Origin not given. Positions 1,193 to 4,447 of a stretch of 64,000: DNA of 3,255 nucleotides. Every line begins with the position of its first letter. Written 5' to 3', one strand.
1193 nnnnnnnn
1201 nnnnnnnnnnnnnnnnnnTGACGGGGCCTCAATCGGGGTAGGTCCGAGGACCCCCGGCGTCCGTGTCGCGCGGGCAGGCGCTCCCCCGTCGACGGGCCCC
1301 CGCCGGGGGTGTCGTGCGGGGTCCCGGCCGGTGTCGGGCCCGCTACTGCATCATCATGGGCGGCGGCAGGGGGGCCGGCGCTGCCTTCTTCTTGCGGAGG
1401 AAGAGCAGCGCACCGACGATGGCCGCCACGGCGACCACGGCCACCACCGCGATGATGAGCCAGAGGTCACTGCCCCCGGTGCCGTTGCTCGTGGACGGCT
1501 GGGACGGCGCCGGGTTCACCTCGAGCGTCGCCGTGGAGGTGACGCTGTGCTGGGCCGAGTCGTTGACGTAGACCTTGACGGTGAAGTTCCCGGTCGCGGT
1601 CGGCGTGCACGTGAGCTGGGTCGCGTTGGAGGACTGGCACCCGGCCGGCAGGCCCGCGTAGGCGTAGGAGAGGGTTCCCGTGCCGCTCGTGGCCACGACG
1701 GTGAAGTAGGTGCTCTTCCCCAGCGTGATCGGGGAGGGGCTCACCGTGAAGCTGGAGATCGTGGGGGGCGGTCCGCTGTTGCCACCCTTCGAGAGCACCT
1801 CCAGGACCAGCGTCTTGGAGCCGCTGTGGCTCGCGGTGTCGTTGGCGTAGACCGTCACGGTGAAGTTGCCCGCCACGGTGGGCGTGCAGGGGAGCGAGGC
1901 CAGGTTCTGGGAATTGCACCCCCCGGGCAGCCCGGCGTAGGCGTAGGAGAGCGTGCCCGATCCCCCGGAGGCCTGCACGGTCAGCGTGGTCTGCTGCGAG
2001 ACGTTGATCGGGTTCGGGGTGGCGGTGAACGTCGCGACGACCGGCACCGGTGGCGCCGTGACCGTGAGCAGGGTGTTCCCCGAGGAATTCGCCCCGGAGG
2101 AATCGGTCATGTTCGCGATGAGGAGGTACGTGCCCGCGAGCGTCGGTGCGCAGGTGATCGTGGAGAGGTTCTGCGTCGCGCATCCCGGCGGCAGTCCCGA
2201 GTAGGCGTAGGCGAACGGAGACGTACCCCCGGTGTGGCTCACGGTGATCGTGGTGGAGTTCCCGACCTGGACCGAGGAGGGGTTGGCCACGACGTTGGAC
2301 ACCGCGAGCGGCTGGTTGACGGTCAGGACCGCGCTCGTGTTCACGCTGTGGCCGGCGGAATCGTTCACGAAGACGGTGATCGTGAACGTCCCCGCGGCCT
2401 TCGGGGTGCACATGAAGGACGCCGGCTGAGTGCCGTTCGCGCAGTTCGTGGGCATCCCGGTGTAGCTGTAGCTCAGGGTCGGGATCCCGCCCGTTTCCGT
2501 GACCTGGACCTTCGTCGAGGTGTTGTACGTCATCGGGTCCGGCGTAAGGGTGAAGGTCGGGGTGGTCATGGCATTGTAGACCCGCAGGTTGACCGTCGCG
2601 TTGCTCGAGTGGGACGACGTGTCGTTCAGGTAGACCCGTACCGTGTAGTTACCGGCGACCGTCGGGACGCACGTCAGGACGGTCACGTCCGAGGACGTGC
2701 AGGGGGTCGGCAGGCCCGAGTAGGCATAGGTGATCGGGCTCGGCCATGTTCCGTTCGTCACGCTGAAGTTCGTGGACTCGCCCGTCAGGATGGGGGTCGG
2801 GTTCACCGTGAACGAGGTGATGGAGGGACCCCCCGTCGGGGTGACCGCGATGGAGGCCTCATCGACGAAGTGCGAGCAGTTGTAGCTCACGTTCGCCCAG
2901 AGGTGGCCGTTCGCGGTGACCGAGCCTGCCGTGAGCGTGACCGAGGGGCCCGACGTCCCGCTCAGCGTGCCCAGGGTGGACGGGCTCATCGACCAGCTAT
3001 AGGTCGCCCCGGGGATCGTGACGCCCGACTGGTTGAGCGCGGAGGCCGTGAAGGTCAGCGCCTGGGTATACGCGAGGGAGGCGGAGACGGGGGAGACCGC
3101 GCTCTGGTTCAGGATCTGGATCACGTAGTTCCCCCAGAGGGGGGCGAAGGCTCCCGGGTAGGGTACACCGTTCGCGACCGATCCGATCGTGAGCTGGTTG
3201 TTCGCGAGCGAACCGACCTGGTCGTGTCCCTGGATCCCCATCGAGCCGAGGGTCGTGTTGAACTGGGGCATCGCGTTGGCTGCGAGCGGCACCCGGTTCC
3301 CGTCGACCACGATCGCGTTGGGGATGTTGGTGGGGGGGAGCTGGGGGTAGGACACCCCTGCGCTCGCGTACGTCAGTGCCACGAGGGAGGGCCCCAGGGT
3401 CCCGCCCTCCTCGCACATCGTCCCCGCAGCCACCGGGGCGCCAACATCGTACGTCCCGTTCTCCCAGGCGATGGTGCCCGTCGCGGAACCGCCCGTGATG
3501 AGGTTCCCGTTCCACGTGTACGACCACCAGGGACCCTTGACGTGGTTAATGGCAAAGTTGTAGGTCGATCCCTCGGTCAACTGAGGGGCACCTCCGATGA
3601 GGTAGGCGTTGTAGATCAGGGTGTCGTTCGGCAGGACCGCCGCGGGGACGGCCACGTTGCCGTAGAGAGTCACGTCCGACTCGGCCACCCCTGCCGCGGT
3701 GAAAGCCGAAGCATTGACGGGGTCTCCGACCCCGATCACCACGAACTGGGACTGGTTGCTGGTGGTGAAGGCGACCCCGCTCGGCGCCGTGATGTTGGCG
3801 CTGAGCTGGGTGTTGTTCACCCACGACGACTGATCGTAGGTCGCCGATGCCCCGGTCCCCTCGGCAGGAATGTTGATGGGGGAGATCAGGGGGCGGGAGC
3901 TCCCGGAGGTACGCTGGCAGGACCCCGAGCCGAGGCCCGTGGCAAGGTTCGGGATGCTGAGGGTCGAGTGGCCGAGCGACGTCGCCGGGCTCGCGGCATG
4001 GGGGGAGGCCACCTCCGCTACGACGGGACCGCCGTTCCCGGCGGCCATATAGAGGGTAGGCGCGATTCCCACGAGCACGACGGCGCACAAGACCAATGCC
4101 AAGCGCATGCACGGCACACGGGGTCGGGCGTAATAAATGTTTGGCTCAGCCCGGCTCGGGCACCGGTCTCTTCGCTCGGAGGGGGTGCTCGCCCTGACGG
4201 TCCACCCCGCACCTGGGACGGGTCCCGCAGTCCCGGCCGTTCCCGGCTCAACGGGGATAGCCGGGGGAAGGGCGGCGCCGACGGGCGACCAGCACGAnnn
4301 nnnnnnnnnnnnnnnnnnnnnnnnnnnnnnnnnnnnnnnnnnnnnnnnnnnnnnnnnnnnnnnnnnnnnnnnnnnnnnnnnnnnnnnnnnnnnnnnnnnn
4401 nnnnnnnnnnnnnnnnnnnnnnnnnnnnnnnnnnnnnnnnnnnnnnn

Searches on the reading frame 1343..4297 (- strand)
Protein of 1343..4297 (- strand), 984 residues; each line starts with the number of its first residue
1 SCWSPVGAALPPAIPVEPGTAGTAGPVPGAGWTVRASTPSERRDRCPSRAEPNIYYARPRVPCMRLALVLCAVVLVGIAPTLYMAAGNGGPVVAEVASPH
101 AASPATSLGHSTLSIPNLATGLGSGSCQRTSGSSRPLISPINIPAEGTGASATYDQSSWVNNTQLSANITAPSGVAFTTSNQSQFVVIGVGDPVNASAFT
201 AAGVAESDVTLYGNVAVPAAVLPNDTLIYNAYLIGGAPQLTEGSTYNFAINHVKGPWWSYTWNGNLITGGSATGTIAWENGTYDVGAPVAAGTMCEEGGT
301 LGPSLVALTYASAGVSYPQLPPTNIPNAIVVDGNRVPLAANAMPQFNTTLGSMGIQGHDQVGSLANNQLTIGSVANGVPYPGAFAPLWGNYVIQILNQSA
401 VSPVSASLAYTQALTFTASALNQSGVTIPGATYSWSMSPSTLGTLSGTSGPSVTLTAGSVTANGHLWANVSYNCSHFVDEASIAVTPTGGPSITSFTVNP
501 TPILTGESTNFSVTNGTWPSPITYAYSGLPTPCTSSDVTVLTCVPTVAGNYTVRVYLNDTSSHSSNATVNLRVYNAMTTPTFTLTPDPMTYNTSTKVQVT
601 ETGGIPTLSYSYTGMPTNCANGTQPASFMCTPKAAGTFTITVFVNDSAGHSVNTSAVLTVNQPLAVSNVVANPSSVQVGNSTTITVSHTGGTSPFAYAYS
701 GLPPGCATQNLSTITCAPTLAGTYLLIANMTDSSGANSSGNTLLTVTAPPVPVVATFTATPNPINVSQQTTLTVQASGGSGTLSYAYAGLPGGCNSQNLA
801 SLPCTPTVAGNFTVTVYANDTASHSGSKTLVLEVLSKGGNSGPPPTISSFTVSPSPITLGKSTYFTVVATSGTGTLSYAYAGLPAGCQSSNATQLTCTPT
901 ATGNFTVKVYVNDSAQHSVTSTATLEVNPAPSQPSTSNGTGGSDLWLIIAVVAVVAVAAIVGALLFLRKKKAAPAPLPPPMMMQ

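Call 25: search_protein_families(library=pfam, proteins=[window:1343-4297:-], max_evalue=0.0001)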
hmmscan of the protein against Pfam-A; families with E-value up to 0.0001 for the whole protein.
window:1343-4297:- (984 aa): 3 families
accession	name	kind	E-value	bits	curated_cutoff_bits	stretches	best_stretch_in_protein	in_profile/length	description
PF07495.19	Y_Y_Y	-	7.3e-10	39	26.6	0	888-928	22-63/65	Y_Y_Y domain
PF00801.26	PKD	-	3.5e-08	33.8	23.5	0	589-655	9-76/80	PKD domain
PF23265.1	Ig-like_KY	-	3.4e-05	24.4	27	0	891-918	79-106/129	KY-like, immunoglobulin-like domain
